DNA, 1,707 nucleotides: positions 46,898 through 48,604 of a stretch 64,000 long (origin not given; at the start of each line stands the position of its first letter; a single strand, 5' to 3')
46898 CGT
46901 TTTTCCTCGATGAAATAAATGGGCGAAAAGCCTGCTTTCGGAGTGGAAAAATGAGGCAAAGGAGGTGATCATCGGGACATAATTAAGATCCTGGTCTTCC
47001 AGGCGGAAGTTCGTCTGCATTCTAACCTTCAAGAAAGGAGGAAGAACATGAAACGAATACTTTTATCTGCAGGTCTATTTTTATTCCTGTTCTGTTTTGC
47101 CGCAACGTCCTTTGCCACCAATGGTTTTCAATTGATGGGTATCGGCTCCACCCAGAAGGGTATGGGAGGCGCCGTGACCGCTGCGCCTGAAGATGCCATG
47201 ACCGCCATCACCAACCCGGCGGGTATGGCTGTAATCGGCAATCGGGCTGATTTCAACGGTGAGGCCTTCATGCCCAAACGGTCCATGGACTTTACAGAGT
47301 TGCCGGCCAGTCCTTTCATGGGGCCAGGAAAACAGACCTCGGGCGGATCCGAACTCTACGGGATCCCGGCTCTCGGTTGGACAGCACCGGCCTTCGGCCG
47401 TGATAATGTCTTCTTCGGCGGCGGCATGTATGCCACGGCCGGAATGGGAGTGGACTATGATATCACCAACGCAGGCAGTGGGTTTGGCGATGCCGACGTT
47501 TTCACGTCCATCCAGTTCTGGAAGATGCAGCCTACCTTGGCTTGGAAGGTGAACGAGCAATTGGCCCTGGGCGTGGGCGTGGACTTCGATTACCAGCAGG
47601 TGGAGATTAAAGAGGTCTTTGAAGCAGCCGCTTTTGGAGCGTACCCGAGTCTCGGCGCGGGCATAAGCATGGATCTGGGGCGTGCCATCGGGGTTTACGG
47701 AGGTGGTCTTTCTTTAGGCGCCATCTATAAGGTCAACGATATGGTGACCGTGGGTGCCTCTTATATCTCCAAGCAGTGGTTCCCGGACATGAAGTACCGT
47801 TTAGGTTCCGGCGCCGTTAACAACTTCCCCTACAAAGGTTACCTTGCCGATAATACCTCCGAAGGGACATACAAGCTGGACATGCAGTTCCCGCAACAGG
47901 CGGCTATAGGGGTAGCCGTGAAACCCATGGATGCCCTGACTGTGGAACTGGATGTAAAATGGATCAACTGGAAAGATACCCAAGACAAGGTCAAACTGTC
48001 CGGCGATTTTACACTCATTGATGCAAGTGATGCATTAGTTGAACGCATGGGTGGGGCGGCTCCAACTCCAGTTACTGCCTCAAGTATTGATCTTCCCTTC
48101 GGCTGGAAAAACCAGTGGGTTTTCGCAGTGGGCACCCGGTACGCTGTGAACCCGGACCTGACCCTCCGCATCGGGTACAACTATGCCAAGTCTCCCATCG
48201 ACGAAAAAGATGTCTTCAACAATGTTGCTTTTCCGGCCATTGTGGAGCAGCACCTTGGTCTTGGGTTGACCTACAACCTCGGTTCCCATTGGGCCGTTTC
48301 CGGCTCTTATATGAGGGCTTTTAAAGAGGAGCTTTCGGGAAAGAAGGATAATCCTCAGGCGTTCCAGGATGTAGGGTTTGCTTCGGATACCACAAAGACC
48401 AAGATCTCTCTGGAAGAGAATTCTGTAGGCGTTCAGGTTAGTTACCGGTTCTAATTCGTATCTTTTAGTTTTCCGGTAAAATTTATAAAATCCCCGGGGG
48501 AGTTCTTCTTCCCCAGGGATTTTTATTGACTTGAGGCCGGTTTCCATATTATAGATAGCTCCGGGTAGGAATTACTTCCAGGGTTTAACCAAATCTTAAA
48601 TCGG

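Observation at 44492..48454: Uncharacterised three-gene secreted/outer-membrane module: two DUF302-like paralogs plus a FadL/TodX channel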

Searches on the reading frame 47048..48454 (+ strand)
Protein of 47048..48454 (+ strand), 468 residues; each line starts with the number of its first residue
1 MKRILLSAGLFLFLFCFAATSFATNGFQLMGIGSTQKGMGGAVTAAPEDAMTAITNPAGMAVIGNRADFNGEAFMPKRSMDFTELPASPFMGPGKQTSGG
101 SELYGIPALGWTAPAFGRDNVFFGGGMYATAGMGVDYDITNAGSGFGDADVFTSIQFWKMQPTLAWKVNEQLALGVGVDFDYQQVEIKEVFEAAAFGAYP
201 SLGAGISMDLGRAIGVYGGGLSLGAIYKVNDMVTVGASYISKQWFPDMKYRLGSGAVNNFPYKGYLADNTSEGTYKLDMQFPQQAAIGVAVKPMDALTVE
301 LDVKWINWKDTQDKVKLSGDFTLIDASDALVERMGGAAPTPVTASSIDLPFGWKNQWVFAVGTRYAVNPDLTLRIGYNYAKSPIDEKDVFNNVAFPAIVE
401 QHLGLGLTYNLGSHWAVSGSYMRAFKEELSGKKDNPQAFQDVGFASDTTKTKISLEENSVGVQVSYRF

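Call 3: search_protein_families(library=pfam, proteins=[window:47048-48454:+], max_evalue=0.1)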
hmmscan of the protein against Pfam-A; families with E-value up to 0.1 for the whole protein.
window:47048-48454:+ (468 aa): 5 families
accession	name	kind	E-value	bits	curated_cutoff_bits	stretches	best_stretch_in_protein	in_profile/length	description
PF03349.22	Toluene_X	-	5e-43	147.6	29.7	1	17-468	3-421/421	Outer membrane protein transport protein (OMPP1/FadL/TodX)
PF13505.12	OMP_b-brl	-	2.3e-09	38.1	28.7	1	402-468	131-175/175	Outer membrane protein beta-barrel domain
PF10677.15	DUF2490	-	7.3e-08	32.8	29.8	1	355-391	35-76/186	Protein of unknown function (DUF2490)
PF01389.23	OmpA_membrane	-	0.003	17.8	21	0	357-382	126-151/180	OmpA-like transmembrane domain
PF00593.30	TonB_dep_Rec_b-barrel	-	0.013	15.8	27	0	118-335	126-306/436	TonB dependent receptor-like, beta-barrel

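Call 4: search_protein_families(library=ncbifam, proteins=[window:47048-48454:+], max_evalue=0.1)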
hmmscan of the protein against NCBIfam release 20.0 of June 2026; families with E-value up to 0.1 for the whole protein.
window:47048-48454:+ (468 aa): 6 families
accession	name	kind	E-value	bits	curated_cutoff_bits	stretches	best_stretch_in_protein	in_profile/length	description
NF050080.1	pilus_FilD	exception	6.4e-20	70.9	970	2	268-414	353-490/549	putative pilus system OmpP1/FadL family transporter FilD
NF033709.1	PorV_fam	subfamily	7.7e-09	35.6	90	2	27-69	6-48/326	PorV/PorQ family protein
NF053685.1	BamG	equivalog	3.8e-08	32.8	250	1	161-381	138-328/397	BamG family beta-barrel-assembly machinery protein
NF007988.0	PRK10716.1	equivalog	3.2e-06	26.1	585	2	19-190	25-183/435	long-chain fatty acid transporter FadL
NF052325.1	PorVQ2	equivalog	0.00051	19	325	1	24-70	26-72/354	putative type IX sorting system protein PorV2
TIGR04565.1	OMP_myx_plus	subfamily_domain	0.0081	16.2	60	0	403-463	15-67/161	outer membrane beta-barrel domain-containing protein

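Call 78: find_homologous_proteins(query=window:47048-48454:+, max_evalue=1e-20)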
Query window:47048-48454:+ (468 aa): 545 proteins with E <= 1e-20 among 8000 candidates; the best 120 are listed.
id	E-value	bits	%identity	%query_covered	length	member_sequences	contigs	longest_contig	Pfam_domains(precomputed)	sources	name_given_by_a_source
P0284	0.0e+0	1061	100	100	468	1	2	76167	PF13505.13,PF10677.16,PF03349.23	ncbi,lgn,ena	ncbi:MAG: outer membrane protein transport protein [bacterium]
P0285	4.9e-228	776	76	100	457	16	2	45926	PF03349.23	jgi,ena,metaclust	metaclust:\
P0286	2.6e-222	757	75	100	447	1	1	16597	PF03349.23,PF00593.31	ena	-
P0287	3.1e-220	750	74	100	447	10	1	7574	PF03349.23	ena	-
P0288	1.4e-219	748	74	100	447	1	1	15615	PF03349.23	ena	-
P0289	1.4e-219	748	75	100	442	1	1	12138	PF03349.23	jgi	-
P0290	1.7e-219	747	74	100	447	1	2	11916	PF03349.23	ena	-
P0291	4.7e-217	739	74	100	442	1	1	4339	PF03349.23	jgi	-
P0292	6.2e-216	736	71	100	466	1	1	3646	PF13505.13,PF10677.16,PF03349.23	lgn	-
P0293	1.7e-210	718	70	100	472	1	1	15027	PF13505.13,PF10677.16,PF03349.23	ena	-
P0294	3.1e-206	704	65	100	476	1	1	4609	PF03349.23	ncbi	-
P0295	4.2e-194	664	64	100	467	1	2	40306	PF13505.13,PF03349.23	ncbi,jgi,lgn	-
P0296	7.8e-182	623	65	92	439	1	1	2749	PF13505.13,PF03349.23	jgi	jgi:long-chain fatty acid transport protein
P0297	2.2e-181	622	61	100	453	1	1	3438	PF03349.23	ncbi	-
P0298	4.8e-181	621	69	84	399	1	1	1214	PF13505.13,PF10677.16,PF03349.23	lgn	-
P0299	6.9e-177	607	59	100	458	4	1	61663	PF03349.23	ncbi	-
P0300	2.0e-176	605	59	100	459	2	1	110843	PF13505.13,PF10677.16,PF03349.23,PF00593.31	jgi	jgi:long-chain fatty acid transport protein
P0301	8.1e-175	600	60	100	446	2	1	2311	PF03349.23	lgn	-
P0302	1.9e-174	599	60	100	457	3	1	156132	PF10677.16,PF03349.23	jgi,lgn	-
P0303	3.2e-174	598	60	100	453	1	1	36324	PF13505.13,PF10677.16,PF03349.23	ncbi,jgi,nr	ncbi:MAG: aromatic hydrocarbon degradation protein [Deltaproteobacteria bacterium]|nr:aromatic hydro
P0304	7.9e-171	587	59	100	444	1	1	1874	PF03349.23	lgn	-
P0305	4.5e-169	581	60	96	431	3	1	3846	PF03349.23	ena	-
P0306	4.3e-160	552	56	100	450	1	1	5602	PF13505.13,PF10677.16,PF03349.23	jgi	jgi:long-chain fatty acid transport protein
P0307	1.7e-151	523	55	92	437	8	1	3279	PF13505.13,PF10677.16,PF03349.23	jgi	jgi:long-chain fatty acid transport protein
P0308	9.5e-150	517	53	100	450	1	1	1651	PF13505.13,PF03349.23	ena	-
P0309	4.6e-149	515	53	95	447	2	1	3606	PF13505.13,PF03349.23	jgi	jgi:long-chain fatty acid transport protein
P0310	2.3e-147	510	52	100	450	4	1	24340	PF13505.13,PF03349.23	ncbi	-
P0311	4.3e-147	509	50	100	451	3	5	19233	PF13505.13,PF03349.23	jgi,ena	jgi:long-chain fatty acid transport protein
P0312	1.2e-146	507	52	100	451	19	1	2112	PF13505.13,PF03349.23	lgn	-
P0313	3.0e-146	506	52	99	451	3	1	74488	PF13505.13,PF03349.23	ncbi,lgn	-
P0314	2.9e-145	503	51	96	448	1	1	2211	PF03349.23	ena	-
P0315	1.2e-144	501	53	96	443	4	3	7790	PF13505.13,PF03349.23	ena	-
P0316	1.5e-144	500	51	100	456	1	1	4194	PF13505.13,PF03349.23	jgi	jgi:long-chain fatty acid transport protein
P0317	7.3e-144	498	51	100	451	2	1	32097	PF13505.13,PF03349.23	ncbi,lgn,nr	ncbi:MAG: outer membrane protein transport protein [Nitrospirae bacterium]|nr:outer membrane protein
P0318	1.1e-143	498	52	98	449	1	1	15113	PF13505.13,PF03349.23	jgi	jgi:long-chain fatty acid transport protein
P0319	1.3e-143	497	52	96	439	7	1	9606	PF13505.13,PF03349.23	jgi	jgi:long-chain fatty acid transport protein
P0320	2.2e-143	497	53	95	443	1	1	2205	PF13505.13,PF03349.23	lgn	-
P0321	7.1e-143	495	52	99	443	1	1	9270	PF13505.13,PF03349.23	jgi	jgi:long-chain fatty acid transport protein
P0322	2.1e-142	493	53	97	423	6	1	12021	PF13505.13,PF03349.23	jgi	jgi:long-chain fatty acid transport protein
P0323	4.6e-142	492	52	98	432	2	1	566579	PF13505.13,PF03349.23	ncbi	ncbi:MAG: OmpP1/FadL family transporter [Nitrospirota bacterium]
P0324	5.3e-142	492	53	94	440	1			PF13505.13,PF03349.23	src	-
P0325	6.2e-142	492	52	96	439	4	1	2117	PF03349.23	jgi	jgi:long-chain fatty acid transport protein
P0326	1.7e-141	490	52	96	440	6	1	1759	PF13505.13,PF03349.23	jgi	jgi:long-chain fatty acid transport protein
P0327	3.1e-141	489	52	96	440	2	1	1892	PF13505.13,PF03349.23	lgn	-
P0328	4.3e-139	482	52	97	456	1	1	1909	PF03349.23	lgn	-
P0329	1.5e-138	481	53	96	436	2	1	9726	PF03349.23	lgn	-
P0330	5.6e-138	479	50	100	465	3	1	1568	PF13505.13,PF10677.16,PF03349.23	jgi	-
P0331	8.2e-138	478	51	98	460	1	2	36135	PF03349.23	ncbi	-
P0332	1.9e-135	470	51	100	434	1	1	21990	PF03349.23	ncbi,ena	-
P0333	6.7e-135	469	51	96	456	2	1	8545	PF03349.23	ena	-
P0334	2.8e-134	466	53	98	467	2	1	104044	PF03349.23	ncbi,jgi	-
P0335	1.1e-133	465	50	100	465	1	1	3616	PF03349.23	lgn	-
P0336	1.1e-133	465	50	96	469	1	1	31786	PF03349.23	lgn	-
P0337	1.8e-132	461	51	89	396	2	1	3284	PF13505.13,PF03349.23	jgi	jgi:long-chain fatty acid transport protein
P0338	5.0e-132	459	50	100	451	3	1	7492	PF13505.13,PF03349.23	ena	-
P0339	3.7e-131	456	50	100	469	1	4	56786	PF13505.13,PF03349.23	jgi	jgi:long-chain fatty acid transport protein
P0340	1.0e-130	455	49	100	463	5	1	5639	PF13505.13,PF03349.23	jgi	jgi:long-chain fatty acid transport protein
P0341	2.7e-130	453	52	97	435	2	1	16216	PF13505.13,PF03349.23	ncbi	-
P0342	3.3e-130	453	49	100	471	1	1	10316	PF13505.13,PF03349.23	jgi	jgi:long-chain fatty acid transport protein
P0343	6.0e-130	452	49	100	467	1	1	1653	PF03349.23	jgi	-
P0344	6.7e-130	452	50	96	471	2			PF03349.23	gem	-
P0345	9.2e-130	452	49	98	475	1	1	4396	PF10677.16,PF03349.23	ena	-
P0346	3.7e-129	450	50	100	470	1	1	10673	PF03349.23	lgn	-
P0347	3.9e-129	450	50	96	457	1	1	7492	PF03349.23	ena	-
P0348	6.8e-129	449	51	96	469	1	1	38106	PF13505.13,PF03349.23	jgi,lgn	jgi:long-chain fatty acid transport protein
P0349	7.6e-129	449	49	100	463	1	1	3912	PF13505.13,PF03349.23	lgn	-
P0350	1.0e-128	448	48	100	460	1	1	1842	PF03349.23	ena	-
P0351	4.3e-128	446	49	100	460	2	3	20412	PF13505.13,PF03349.23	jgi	jgi:long-chain fatty acid transport protein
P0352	7.0e-128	445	49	100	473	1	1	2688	PF13505.13,PF03349.23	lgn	-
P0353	1.8e-127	444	50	99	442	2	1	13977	PF03349.23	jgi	-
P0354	2.3e-127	444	47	100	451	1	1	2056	PF03349.23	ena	-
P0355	2.9e-126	440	52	87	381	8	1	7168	PF13505.13,PF03349.23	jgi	jgi:long-chain fatty acid transport protein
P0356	3.0e-126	440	47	100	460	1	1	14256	PF13505.13,PF10677.16,PF03349.23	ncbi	-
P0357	3.0e-126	440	48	100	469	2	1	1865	PF13505.13,PF03349.23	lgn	-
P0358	8.9e-126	438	48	100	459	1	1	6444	PF03349.23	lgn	-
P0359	1.0e-125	438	47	98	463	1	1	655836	PF03349.23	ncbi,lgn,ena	-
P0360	1.2e-125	438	47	100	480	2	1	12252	PF03349.23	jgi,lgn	jgi:long-chain fatty acid transport protein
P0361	2.2e-125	437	48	97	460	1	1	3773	PF03349.23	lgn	-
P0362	2.6e-125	437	48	98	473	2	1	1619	PF03349.23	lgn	-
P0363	2.8e-125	437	48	100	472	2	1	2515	PF13505.13,PF10677.16,PF03349.23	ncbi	-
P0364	2.2e-124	434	47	95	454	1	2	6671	PF03349.23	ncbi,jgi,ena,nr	ncbi:MAG TPA: outer membrane protein transport protein [Gammaproteobacteria bacterium]|nr:outer memb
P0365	4.4e-124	433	48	100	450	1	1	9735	PF13505.13,PF03349.23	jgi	jgi:long-chain fatty acid transport protein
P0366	7.2e-124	432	48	99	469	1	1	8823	PF10677.16,PF03349.23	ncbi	-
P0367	8.8e-124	432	48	100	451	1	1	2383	PF03349.23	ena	-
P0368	1.2e-123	431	48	97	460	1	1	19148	PF13505.13,PF03349.23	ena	-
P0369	9.3e-123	429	48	96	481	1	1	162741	PF03349.23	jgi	jgi:long-chain fatty acid transport protein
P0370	1.1e-122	428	47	100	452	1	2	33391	PF03349.23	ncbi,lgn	ncbi:MAG: OmpP1/FadL family transporter [Leptospirillia bacterium]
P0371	1.1e-122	428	48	98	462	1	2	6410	PF13505.13,PF10677.16,PF03349.23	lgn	-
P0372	2.2e-122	427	47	100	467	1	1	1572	PF13505.13,PF03349.23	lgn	-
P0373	2.4e-122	427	48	76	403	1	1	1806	PF03349.23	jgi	jgi:long-chain fatty acid transport protein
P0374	2.6e-122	427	49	96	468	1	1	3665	PF03349.23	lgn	-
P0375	2.8e-122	427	46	100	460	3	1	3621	PF13505.13,PF03349.23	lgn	-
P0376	3.6e-122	427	46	100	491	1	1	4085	PF13505.13,PF03349.23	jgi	jgi:long-chain fatty acid transport protein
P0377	1.7e-121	424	47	100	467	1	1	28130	PF03349.23,PF03895.22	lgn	-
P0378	2.1e-121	424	49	96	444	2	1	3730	PF13505.13,PF10677.16,PF03349.23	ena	-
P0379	4.1e-121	423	48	96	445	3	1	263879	PF03349.23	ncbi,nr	ncbi:MAG: outer membrane protein transport protein [Nitrospirae bacterium]|nr:outer membrane protein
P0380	9.0e-121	422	46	100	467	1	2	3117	PF03349.23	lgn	-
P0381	1.4e-120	421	46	100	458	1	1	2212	PF13505.13,PF10677.16,PF03349.23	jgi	jgi:long-chain fatty acid transport protein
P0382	1.7e-120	421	48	100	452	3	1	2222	PF03349.23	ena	-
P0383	7.0e-120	419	46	100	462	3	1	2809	PF13505.13,PF03349.23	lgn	-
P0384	7.9e-120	419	48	100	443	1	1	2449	PF03349.23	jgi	-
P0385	1.2e-119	418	48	100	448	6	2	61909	PF03349.23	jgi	-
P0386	1.6e-119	418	45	100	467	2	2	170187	PF03349.23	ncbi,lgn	-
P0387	3.3e-119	417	44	100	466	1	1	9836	PF03349.23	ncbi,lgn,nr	ncbi:MAG: outer membrane protein transport protein [Nitrospirae bacterium]|nr:outer membrane protein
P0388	3.8e-119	417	45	100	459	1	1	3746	PF13505.13,PF03349.23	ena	-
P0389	3.7e-118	413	47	100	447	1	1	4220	PF13505.13,PF03349.23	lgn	-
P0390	7.4e-118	412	47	96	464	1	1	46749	PF03349.23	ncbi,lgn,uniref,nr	ncbi:long-chain fatty acid transport protein [Thiohalospira halophila DSM 15071]|uniref:Long-chain f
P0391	8.9e-118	412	46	100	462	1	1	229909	PF03349.23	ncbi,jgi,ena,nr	ncbi:MAG: outer membrane protein transport protein [Nitrospirota bacterium]|nr:outer membrane protei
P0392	9.3e-118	412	46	100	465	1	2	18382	PF03349.23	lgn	-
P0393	1.1e-117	412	47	99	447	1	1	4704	PF03349.23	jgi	-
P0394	7.5e-117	409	44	100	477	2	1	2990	PF03349.23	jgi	-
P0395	9.5e-117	409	46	96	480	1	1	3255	PF18990.7,PF03349.23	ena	-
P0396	1.0e-116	409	46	97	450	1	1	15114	PF03349.23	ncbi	-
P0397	1.6e-116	408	44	100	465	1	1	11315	PF13505.13,PF10677.16,PF03349.23,PF00593.31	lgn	-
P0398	3.6e-116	407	47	95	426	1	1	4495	PF03349.23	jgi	jgi:long-chain fatty acid transport protein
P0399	3.9e-116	407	46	100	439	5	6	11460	PF03349.23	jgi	jgi:long-chain fatty acid transport protein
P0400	4.7e-116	406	45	99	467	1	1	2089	PF03349.23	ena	-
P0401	5.6e-116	406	47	100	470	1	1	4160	PF03349.23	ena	-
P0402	8.7e-116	406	44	100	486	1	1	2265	PF03349.23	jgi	jgi:long-chain fatty acid transport protein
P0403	1.3e-115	405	46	95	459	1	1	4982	PF10677.16,PF03349.23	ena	-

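Call 79: find_encoding_contigs(protein=P0390, flank=7000, max_places=1)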
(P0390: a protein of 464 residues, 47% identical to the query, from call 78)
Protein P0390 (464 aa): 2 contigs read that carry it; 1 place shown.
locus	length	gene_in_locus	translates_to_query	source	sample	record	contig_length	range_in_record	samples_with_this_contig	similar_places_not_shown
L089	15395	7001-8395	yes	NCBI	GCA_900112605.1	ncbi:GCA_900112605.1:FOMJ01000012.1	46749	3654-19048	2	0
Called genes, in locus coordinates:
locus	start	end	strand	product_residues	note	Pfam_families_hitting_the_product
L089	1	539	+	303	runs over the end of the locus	PF02754:CCG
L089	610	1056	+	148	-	PF01597:GCV_H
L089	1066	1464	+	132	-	PF02635:DsrE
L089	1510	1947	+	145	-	PF01597:GCV_H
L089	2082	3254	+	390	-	PF04055:Radical_SAM (weak)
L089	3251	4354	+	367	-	PF21948:LplA-B_cat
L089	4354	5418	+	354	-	PF01494:FAD_binding_3 (weak), PF05834:Lycopene_cycl (faint), PF07992:Pyr_redox_2 (weak), PF12831:FAD_oxidored (weak), PF01266:DAO (weak), PF22578:GGR_cat (weak)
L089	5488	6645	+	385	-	PF04055:Radical_SAM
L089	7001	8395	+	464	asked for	PF03349:Toluene_X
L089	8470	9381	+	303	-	-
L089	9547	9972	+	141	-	-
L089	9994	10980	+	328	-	PF21948:LplA-B_cat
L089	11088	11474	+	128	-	-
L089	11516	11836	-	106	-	-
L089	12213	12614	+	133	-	-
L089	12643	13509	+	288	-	PF07728:AAA_5, PF08406:CbbQ_C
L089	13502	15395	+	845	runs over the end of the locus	-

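Call 80: find_encoding_contigs(protein=P0323, flank=7000, max_places=1)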
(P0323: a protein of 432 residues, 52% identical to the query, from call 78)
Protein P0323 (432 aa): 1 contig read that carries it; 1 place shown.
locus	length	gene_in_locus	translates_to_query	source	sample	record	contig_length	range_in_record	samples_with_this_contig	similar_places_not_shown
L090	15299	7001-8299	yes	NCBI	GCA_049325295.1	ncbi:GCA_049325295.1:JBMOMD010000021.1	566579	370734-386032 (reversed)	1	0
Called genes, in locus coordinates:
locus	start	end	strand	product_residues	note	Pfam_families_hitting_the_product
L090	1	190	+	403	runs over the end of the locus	PF00483:NTP_transferase, PF25084:LbH_EIF2B, PF25247:LbH_GLGC (weak), PF00132:Hexapep (faint), PF24894:Hexapep_GlmU, PF25087:GMPPB_C (weak)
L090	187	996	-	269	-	PF01149:Fapy_DNA_glyco, PF06831:H2TH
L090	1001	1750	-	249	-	PF00902:TatC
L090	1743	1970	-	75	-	PF02416:TatA_B_E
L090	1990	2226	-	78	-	PF04325:DUF465 (weak)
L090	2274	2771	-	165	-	PF13673:Acetyltransf_10, PF13302:Acetyltransf_3 (weak), PF13527:Acetyltransf_9 (weak), PF00583:Acetyltransf_1, PF13508:Acetyltransf_7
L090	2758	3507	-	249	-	PF00814:TsaD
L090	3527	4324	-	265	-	-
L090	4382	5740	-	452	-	PF18073:Zn_ribbon_LapB, PF13481:AAA_25, PF03796:DnaB_C (weak), PF06745:ATPase, PF23442:DUF7125, PF13191:AAA_16 (weak), PF13401:AAA_22 (weak), PF13541:ChlI (weak), +1 more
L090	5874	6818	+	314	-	PF08240:ADH_N, PF00107:ADH_zinc_N, PF13602:ADH_zinc_N_2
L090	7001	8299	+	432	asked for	PF03349:Toluene_X, PF13505:OMP_b-brl (faint)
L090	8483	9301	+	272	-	-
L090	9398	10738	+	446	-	PF13372:Alginate_exp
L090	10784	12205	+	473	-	PF13379:NMT1_2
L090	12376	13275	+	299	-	PF00528:BPD_transp_1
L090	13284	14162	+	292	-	PF00005:ABC_tran, PF13304:AAA_21 (faint)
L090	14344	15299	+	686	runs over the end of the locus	PF07992:Pyr_redox_2, PF01266:DAO (faint), PF13450:NAD_binding_8 (faint), PF13454:NAD_binding_9 (faint), PF13738:Pyr_redox_3 (weak), PF00070:Pyr_redox, PF18267:Rubredoxin_C, PF04324:Fer2_BFD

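Call 81: find_encoding_contigs(protein=P0285, flank=7000, max_places=1)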
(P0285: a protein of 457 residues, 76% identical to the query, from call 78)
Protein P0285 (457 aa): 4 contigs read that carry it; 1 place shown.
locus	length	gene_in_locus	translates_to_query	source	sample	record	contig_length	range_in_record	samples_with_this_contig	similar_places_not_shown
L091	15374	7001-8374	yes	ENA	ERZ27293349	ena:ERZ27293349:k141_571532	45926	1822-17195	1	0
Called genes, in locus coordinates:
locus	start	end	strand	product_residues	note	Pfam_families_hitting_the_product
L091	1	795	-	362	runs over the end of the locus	PF04055:Radical_SAM, PF19288:CofH_C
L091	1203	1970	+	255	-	PF19567:CpsB_CapC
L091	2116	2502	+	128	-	PF01597:GCV_H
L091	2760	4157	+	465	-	PF00890:FAD_binding_2 (faint), PF01134:GIDA (weak), PF01262:AlaDh_PNT_C (faint), PF07992:Pyr_redox_2, PF12831:FAD_oxidored (weak), PF13738:Pyr_redox_3, PF00070:Pyr_redox, PF02852:Pyr_redox_dim, +4 more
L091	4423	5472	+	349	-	PF03625:DUF302 (faint)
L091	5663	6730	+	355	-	PF03625:DUF302 (weak)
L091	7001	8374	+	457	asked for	PF03349:Toluene_X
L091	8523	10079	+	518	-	PF01293:PEPCK_ATP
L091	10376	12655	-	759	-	PF14236:DruA, PF14706:Tnp_DNA_bind, PF02281:Dimer_Tnp_Tn5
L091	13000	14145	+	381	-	PF01494:FAD_binding_3 (weak), PF13450:NAD_binding_8 (faint), PF22578:GGR_cat (weak)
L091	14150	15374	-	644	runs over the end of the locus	PF00989:PAS, PF08448:PAS_4, PF13426:PAS_9, PF08448:PAS_4, PF13426:PAS_9, PF00512:HisKA, PF02518:HATPase_c, PF00072:Response_reg, +2 more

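Call 92: find_encoding_contigs(protein=P0364, flank=7000, max_places=1)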
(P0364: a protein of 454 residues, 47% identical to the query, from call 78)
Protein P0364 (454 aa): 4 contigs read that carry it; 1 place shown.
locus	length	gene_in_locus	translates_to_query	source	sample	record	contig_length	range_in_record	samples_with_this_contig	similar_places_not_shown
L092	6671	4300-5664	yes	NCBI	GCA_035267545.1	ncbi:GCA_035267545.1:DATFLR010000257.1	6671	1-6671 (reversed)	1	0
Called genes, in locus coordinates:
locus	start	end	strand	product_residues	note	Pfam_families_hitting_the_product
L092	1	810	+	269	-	?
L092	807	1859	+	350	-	PF21948:LplA-B_cat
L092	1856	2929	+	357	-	PF01494:FAD_binding_3, PF03486:HI0933_like (faint), PF05834:Lycopene_cycl (faint), PF12831:FAD_oxidored (weak), PF01266:DAO (weak)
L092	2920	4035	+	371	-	PF04055:Radical_SAM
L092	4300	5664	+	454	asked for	PF03349:Toluene_X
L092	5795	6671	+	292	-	PF03625:DUF302 (faint)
